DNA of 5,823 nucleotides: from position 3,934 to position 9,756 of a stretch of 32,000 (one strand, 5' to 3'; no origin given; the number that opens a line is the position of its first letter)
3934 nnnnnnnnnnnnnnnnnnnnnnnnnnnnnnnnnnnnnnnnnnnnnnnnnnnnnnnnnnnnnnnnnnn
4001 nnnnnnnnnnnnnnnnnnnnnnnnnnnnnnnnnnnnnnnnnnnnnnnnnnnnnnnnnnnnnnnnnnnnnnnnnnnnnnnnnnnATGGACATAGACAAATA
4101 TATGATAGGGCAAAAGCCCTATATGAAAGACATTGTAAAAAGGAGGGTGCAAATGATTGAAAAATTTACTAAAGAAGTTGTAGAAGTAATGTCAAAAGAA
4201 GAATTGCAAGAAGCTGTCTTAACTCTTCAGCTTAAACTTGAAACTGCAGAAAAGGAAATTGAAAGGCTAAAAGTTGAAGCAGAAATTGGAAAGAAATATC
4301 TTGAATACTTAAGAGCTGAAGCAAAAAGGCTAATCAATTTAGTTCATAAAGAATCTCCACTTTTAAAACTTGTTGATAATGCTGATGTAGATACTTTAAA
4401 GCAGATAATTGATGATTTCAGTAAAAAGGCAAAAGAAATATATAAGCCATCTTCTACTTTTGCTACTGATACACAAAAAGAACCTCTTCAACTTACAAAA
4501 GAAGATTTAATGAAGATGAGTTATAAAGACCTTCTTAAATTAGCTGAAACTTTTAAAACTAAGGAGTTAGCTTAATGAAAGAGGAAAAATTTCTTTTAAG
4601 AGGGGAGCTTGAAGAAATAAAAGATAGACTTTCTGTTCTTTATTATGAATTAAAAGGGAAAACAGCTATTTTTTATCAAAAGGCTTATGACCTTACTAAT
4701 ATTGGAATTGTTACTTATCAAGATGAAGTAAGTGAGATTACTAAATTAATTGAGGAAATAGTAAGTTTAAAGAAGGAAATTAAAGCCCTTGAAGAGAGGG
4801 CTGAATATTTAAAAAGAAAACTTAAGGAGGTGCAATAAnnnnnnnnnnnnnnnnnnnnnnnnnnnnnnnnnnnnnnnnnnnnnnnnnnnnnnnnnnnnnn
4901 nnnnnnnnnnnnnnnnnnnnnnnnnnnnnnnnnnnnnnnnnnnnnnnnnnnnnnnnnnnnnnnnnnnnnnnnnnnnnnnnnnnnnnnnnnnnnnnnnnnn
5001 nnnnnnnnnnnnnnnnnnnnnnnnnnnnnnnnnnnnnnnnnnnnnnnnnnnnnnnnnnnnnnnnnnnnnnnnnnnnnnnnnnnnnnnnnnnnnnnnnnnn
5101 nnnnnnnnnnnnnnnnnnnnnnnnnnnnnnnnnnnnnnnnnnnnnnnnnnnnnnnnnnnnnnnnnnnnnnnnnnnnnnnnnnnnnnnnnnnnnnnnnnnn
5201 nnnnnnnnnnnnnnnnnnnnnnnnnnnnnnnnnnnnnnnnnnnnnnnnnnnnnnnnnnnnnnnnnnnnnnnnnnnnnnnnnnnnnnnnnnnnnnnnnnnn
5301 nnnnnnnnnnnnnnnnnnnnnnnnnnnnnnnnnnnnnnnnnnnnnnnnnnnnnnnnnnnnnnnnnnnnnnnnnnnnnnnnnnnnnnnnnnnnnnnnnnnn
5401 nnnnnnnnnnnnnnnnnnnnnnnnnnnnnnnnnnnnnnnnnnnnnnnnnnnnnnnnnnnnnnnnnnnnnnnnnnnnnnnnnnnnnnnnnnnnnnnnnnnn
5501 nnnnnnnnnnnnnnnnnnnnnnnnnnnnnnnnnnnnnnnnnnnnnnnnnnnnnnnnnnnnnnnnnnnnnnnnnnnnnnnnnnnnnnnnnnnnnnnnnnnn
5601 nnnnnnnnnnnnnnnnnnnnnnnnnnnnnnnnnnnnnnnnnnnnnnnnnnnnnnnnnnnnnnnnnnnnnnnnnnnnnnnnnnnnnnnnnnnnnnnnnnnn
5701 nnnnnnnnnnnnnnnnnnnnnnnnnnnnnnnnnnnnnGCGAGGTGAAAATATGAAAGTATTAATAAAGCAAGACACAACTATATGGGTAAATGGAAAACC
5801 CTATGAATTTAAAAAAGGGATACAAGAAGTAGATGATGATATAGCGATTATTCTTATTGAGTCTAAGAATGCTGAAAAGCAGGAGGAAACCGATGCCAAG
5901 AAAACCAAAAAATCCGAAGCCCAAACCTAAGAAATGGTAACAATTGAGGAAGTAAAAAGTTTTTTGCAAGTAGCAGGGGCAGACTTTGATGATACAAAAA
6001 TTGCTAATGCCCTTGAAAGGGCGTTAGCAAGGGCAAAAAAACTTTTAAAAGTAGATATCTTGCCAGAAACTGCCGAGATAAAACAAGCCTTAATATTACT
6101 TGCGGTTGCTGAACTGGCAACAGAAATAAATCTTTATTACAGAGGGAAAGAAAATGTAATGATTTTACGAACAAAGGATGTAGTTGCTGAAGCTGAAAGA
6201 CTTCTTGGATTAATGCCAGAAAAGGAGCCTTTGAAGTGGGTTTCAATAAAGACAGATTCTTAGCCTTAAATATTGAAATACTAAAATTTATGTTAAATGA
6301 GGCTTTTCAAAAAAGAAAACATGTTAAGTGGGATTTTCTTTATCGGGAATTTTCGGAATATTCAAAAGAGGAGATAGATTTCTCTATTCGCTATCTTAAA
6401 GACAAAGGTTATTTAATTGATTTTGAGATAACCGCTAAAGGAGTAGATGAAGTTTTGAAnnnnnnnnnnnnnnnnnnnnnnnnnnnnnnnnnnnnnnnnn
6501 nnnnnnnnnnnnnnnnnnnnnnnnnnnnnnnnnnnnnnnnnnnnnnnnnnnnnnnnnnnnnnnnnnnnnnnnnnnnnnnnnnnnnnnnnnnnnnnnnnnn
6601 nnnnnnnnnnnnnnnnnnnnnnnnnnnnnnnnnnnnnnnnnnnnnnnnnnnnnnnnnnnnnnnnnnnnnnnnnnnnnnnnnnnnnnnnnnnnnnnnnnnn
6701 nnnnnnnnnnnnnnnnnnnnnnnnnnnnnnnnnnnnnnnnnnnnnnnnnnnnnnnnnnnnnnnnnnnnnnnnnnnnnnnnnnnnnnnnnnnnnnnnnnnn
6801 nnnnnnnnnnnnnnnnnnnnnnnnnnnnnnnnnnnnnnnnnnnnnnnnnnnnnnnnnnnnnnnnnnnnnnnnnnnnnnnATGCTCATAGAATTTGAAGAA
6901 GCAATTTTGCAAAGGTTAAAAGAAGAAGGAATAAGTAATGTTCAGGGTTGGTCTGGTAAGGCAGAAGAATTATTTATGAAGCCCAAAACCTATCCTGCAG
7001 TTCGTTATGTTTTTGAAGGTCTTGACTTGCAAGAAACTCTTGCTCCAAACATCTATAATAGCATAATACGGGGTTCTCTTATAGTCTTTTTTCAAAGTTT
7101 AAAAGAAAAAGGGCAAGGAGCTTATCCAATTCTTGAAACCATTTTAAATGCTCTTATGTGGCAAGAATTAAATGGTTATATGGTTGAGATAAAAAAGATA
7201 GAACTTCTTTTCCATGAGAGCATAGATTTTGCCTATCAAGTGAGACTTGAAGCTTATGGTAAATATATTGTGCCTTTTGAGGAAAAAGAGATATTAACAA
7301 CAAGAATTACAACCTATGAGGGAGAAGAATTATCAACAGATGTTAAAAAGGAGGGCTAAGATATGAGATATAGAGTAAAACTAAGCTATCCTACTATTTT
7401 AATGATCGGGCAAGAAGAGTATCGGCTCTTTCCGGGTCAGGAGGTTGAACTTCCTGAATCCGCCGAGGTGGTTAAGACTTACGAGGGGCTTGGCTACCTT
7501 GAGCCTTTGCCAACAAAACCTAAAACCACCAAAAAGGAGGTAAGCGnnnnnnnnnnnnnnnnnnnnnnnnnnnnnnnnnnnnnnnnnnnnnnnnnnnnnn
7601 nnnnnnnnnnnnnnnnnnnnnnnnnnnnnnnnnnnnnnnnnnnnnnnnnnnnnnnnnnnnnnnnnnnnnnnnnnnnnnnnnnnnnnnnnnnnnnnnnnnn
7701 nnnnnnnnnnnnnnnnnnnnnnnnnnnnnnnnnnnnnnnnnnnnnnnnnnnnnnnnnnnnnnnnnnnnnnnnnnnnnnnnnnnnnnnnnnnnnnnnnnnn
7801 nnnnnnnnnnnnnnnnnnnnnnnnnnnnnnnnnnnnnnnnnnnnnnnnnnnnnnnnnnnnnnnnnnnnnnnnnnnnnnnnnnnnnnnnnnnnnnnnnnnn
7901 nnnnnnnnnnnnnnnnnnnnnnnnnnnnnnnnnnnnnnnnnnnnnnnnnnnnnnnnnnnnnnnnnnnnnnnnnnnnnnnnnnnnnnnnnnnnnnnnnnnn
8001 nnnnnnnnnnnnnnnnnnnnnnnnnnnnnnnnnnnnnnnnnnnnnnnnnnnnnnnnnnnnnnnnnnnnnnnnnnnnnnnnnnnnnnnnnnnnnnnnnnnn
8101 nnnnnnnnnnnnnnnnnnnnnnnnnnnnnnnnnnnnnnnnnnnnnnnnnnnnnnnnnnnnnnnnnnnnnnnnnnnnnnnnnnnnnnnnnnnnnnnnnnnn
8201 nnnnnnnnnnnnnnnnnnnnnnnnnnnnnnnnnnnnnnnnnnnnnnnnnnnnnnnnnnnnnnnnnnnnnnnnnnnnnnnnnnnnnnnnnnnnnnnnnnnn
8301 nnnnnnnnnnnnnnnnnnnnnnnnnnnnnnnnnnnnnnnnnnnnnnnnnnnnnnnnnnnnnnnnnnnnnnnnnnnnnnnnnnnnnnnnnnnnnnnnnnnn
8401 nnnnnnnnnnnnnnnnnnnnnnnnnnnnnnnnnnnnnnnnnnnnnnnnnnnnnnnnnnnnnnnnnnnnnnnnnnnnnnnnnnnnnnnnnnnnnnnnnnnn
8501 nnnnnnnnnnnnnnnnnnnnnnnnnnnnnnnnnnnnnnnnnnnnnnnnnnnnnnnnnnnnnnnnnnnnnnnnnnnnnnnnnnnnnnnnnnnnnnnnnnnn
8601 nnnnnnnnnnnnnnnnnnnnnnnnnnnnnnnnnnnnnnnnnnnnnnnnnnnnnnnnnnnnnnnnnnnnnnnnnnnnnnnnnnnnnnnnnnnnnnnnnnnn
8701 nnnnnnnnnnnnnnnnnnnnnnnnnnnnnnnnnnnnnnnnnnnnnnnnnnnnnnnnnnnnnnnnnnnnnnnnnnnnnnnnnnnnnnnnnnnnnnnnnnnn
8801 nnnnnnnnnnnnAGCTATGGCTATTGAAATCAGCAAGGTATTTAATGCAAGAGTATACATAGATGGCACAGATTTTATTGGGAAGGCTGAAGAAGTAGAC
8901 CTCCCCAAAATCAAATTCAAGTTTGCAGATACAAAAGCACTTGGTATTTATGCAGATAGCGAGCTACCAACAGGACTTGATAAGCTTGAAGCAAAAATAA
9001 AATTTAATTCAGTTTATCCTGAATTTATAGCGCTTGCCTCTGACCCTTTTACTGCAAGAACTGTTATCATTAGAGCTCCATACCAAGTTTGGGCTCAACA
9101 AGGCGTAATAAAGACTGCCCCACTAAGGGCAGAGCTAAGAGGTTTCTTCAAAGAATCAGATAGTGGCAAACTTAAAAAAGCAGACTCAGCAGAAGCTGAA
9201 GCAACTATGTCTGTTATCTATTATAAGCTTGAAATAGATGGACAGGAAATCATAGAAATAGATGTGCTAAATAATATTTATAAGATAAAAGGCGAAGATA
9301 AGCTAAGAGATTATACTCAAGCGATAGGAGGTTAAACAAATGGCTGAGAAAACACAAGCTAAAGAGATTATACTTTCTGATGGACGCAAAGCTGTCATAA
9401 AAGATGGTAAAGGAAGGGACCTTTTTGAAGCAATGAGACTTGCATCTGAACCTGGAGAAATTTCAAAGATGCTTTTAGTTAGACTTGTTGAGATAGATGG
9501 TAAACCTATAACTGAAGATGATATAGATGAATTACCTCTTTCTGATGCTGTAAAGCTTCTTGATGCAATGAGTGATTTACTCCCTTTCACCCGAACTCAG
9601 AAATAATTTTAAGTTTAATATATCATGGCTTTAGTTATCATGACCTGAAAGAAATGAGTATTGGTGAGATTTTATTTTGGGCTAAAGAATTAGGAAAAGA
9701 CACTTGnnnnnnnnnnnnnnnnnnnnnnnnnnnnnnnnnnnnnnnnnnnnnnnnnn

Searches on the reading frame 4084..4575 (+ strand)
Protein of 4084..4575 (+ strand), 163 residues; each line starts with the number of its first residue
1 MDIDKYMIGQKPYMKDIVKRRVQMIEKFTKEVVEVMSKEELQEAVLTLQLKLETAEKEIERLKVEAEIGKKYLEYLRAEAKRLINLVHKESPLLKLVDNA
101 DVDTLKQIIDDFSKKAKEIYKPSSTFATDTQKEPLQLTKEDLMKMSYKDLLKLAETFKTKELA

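Call 6: search_protein_families(library=pfam, proteins=[window:4084-4575:+], max_evalue=0.01)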
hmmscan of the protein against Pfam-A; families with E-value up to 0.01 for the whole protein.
window:4084-4575:+ (163 aa): 1 family
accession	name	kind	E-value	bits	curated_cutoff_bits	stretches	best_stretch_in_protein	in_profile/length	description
PF08895.16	DUF1840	-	0.0073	17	25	1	14-101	16-100/108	Domain of unknown function (DUF1840)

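Call 40: search_protein_families(library=phrogs, proteins=[window:4084-4575:+], max_evalue=0.01)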
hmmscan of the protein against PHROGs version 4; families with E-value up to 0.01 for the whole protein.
window:4084-4575:+ (163 aa): 1 family
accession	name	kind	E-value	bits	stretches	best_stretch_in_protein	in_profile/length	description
phrog_15939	-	tail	0.0088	17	0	14-70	14-70/202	tail assembly chaperone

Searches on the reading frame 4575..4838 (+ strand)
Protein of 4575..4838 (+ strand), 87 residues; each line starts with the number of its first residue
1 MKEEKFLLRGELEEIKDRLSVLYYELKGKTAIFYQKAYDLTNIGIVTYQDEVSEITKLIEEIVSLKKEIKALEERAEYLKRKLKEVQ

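Call 6: search_protein_families(library=pfam, proteins=[window:4575-4838:+], max_evalue=0.01)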
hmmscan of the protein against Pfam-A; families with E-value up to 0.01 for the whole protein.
window:4575-4838:+ (87 aa): 4 families
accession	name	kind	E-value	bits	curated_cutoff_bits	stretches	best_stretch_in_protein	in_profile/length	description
PF04977.20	DivIC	-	0.0028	17.9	28.9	1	43-80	14-51/80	Septum formation initiator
PF07926.17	TPR_MLP1_2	-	0.0071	16.8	36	0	50-85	54-89/129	TPR/MLP1/MLP2-like protein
PF15456.11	Uds1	-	0.0084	16.8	28.8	1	59-84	20-45/123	Up-regulated During Septation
PF02403.27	Seryl_tRNA_N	-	0.0095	16.6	28.2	0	53-86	67-100/108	Seryl-tRNA synthetase N-terminal domain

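Call 40: search_protein_families(library=phrogs, proteins=[window:4575-4838:+], max_evalue=0.01)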
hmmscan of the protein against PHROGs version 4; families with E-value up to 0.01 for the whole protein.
window:4575-4838:+ (87 aa): 1 family
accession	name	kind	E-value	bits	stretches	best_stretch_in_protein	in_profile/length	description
phrog_13567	-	unknown function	0.0017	19.3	1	47-86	7-50/82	-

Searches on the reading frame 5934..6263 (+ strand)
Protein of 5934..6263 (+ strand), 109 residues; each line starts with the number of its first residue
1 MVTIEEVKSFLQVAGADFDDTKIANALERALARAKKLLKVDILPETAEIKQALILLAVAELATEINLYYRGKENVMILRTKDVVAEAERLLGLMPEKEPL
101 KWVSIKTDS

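Call 6: search_protein_families(library=pfam, proteins=[window:5934-6263:+], max_evalue=0.01)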
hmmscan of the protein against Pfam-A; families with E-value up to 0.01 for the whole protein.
window:5934-6263:+ (109 aa): 1 family
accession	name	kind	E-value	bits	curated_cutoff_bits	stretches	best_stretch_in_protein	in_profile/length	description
PF05135.19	Phage_connect_1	-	0.0085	16.9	21.2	1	1-60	1-64/101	Phage gp6-like head-tail connector protein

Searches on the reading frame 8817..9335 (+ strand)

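Call 7: search_protein_families(library=pfam, proteins=[window:8817-9335:+], max_evalue=0.01)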
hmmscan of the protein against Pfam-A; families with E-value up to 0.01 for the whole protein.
window:8817-9335:+ (172 aa): 1 family
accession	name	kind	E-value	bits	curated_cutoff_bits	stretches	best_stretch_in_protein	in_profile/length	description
PF04985.20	Phage_tube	-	1.1e-47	162.4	22.4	1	7-171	3-165/165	Phage tail tube protein FII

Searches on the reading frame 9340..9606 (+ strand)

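Call 7: search_protein_families(library=pfam, proteins=[window:9340-9606:+], max_evalue=0.01)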
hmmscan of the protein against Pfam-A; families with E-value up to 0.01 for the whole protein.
window:9340-9606:+ (88 aa): 0 families

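Call 40: search_protein_families(library=phrogs, proteins=[window:9340-9606:+], max_evalue=0.01)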
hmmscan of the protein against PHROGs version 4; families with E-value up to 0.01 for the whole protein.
window:9340-9606:+ (88 aa): 1 family
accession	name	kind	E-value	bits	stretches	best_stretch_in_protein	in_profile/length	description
phrog_21320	-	unknown function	1.2e-13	51.9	1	7-82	2-77/97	-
